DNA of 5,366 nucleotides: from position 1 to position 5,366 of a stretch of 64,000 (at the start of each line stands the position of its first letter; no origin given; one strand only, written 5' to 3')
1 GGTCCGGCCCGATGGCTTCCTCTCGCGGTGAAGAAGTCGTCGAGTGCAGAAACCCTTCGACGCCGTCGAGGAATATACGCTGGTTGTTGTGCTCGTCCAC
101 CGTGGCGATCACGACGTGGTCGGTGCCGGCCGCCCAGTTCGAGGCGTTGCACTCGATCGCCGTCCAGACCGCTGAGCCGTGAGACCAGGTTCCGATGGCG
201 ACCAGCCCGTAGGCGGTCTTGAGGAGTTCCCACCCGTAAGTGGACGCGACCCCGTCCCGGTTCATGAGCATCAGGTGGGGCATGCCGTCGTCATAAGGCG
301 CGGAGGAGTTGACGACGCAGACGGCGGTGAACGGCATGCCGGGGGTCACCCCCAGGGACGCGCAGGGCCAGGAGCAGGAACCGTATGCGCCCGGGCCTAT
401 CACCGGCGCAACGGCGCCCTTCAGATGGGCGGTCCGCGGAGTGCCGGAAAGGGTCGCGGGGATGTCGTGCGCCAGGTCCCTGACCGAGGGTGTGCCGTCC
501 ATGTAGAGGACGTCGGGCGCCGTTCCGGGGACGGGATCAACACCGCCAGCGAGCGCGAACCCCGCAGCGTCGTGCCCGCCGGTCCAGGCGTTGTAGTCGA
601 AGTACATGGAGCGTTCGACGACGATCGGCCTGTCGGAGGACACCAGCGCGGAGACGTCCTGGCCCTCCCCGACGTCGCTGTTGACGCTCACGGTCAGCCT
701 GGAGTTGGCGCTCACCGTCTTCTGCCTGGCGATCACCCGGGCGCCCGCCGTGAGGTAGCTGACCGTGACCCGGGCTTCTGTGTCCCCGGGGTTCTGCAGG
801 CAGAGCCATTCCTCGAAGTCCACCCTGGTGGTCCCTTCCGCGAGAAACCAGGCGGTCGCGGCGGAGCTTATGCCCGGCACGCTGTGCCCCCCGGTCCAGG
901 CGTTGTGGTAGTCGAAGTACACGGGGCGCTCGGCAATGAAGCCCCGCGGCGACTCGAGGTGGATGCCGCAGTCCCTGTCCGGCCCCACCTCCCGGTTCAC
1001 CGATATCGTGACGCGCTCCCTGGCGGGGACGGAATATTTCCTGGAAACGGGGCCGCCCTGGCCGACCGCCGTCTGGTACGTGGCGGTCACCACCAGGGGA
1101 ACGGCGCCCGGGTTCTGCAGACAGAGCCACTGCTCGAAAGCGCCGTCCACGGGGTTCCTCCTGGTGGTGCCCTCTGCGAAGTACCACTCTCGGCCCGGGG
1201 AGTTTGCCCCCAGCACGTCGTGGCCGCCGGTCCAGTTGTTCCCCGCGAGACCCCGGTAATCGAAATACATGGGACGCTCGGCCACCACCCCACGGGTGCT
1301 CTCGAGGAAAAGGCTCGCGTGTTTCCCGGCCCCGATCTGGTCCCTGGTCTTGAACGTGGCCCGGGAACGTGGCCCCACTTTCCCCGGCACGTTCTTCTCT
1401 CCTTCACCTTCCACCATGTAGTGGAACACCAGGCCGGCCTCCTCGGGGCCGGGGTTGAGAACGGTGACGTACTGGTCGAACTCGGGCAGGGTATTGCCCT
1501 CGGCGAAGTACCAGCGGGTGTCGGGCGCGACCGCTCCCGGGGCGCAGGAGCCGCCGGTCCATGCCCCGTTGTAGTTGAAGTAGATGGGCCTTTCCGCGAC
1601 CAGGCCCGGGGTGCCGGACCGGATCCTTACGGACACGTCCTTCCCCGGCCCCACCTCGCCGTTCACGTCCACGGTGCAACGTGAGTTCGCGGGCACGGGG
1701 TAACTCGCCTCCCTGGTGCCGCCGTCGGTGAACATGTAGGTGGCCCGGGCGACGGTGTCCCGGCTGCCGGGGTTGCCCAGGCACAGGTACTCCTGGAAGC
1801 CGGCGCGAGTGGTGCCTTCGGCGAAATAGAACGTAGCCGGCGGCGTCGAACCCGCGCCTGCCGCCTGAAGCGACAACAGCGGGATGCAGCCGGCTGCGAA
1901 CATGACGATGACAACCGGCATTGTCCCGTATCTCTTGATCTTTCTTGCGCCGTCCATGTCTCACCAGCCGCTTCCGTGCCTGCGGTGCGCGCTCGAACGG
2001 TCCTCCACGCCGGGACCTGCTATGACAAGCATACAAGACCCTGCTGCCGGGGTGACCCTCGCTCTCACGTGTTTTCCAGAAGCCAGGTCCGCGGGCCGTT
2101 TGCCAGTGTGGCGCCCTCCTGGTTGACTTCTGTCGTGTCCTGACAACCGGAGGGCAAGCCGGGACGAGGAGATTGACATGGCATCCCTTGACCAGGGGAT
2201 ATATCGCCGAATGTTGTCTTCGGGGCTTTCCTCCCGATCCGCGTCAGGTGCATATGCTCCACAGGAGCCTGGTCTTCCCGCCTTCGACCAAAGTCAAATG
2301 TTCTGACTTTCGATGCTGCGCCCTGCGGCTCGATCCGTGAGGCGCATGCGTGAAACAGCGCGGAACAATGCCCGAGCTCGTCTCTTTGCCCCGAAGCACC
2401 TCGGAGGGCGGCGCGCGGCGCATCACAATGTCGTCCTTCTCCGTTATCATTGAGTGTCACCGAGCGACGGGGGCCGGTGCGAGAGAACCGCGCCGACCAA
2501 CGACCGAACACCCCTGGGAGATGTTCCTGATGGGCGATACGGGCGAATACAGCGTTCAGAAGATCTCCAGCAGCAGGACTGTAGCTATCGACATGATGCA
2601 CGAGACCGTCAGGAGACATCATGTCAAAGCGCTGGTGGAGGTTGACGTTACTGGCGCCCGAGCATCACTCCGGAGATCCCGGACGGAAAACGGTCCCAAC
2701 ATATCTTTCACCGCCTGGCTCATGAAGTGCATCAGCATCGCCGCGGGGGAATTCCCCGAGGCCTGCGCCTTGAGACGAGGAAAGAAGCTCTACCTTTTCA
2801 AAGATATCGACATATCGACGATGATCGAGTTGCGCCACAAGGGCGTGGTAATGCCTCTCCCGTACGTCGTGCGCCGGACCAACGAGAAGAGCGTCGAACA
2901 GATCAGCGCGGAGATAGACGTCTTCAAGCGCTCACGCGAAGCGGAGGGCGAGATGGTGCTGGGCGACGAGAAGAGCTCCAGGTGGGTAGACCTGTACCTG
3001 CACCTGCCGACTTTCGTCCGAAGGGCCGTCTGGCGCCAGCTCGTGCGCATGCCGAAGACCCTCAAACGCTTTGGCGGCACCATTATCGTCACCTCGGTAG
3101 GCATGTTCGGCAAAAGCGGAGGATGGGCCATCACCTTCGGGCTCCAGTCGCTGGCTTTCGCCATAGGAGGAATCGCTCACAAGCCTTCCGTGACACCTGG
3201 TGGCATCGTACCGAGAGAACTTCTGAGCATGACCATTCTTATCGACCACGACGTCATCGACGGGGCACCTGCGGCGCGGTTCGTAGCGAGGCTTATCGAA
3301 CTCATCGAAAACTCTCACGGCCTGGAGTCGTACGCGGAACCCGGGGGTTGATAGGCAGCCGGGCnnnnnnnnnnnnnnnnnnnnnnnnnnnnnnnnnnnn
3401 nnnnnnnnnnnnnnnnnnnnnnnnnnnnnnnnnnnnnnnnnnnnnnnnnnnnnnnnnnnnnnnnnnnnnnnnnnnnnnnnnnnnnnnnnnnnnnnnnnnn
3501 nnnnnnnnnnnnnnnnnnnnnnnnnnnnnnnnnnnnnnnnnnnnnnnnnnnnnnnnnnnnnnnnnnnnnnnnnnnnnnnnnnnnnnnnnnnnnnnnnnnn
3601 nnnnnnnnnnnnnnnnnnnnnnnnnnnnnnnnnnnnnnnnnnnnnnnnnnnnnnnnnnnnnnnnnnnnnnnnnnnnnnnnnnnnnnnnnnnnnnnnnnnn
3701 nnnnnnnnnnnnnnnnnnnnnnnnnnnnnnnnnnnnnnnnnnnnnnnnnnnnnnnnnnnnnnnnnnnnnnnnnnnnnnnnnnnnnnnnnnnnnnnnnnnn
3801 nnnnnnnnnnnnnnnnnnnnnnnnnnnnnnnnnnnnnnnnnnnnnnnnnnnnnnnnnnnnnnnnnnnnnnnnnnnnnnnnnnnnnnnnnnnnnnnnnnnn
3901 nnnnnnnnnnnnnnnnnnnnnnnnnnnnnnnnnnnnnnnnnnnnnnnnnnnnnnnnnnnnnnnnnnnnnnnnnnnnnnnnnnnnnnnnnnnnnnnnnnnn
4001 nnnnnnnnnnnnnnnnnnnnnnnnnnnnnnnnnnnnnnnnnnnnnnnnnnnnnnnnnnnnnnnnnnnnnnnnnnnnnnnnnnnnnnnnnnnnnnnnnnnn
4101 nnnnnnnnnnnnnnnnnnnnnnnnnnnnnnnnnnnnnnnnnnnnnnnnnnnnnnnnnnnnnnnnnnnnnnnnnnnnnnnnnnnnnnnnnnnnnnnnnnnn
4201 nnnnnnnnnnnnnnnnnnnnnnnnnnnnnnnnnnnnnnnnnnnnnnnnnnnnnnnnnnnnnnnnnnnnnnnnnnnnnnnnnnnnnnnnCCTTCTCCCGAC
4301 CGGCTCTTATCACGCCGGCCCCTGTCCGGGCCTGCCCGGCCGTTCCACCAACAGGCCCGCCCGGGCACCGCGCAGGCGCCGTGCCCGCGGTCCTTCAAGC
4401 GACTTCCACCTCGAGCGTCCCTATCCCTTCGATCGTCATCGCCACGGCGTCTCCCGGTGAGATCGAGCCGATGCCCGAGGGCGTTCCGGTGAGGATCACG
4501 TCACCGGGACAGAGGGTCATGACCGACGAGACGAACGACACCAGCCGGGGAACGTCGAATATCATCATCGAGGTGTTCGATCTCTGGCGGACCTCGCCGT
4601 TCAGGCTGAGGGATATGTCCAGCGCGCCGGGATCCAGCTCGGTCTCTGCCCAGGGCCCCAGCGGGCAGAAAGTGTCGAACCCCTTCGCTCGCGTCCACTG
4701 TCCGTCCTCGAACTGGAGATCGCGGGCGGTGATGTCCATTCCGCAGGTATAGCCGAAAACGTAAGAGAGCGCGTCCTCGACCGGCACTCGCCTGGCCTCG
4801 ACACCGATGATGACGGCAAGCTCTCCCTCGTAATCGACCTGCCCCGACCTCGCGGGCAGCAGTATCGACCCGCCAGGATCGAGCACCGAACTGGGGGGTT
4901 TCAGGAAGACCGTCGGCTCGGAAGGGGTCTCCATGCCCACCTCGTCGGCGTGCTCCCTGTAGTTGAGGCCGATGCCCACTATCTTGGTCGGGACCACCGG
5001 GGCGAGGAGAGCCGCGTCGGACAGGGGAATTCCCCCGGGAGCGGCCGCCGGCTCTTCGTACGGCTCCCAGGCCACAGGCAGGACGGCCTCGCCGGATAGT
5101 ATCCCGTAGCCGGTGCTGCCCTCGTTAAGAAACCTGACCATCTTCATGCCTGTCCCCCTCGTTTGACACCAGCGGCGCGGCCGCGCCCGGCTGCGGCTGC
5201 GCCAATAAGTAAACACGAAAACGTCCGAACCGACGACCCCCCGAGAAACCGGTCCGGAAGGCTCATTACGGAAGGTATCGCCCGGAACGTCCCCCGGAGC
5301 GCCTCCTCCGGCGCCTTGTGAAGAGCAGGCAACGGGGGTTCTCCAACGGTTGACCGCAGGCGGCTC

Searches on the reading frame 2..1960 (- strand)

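Call 11: search_protein_families(library=pfam, max_evalue=0.00001, proteins=[window:2-1960:-])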
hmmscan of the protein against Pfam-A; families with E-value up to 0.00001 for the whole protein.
window:2-1960:- (653 aa): 1 family
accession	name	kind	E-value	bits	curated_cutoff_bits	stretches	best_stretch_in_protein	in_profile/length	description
PF18986.5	DUF5719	-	9.3e-11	41.8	26.2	0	277-447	66-238/319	Family of unknown function (DUF5719)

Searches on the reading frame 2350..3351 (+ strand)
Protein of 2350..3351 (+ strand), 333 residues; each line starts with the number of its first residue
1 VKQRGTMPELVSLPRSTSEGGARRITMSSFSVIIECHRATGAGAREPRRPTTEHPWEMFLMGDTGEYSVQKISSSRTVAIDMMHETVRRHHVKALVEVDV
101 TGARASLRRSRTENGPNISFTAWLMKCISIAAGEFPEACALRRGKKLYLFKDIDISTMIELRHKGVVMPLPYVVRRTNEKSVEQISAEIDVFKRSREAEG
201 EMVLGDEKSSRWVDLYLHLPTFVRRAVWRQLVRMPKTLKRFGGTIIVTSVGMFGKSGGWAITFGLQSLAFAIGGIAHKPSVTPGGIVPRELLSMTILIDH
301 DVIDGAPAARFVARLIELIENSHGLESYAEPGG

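Call 11: search_protein_families(library=pfam, max_evalue=0.00001, proteins=[window:2350-3351:+])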
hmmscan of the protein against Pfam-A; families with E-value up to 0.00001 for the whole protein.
window:2350-3351:+ (333 aa): 1 family
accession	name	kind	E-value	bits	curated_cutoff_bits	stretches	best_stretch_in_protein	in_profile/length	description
PF00198.28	2-oxoacid_dh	-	4.8e-27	95.3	23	2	242-322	147-227/232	2-oxoacid dehydrogenases acyltransferase (catalytic domain)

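Call 39: find_encoding_contigs(protein=window:2350-3351:+, flank=10000, max_places=3)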
Protein window:2350-3351:+ (333 aa): no gene with exactly this product is on record in the collection.

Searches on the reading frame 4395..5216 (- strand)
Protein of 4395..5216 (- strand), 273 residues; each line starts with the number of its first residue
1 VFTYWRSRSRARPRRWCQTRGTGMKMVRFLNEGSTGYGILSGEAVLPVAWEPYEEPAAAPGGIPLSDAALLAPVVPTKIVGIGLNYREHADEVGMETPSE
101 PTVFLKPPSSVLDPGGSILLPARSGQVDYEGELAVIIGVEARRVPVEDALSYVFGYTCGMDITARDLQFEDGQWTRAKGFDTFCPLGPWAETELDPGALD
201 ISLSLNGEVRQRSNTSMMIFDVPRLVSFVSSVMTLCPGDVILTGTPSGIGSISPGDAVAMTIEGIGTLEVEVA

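Call 11: search_protein_families(library=pfam, max_evalue=0.00001, proteins=[window:4395-5216:-])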
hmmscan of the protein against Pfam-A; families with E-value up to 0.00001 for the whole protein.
window:4395-5216:- (273 aa): 2 families
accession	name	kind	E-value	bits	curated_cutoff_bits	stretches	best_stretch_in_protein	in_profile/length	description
PF01557.24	FAA_hydrolase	-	2.8e-70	236.8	23.9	1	78-272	1-213/214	Fumarylacetoacetate (FAA) hydrolase C-terminal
PF10370.14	Rv2993c-like_N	-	1.2e-07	32.9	21.3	1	24-73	1-50/50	Rv2993c-like, N-terminal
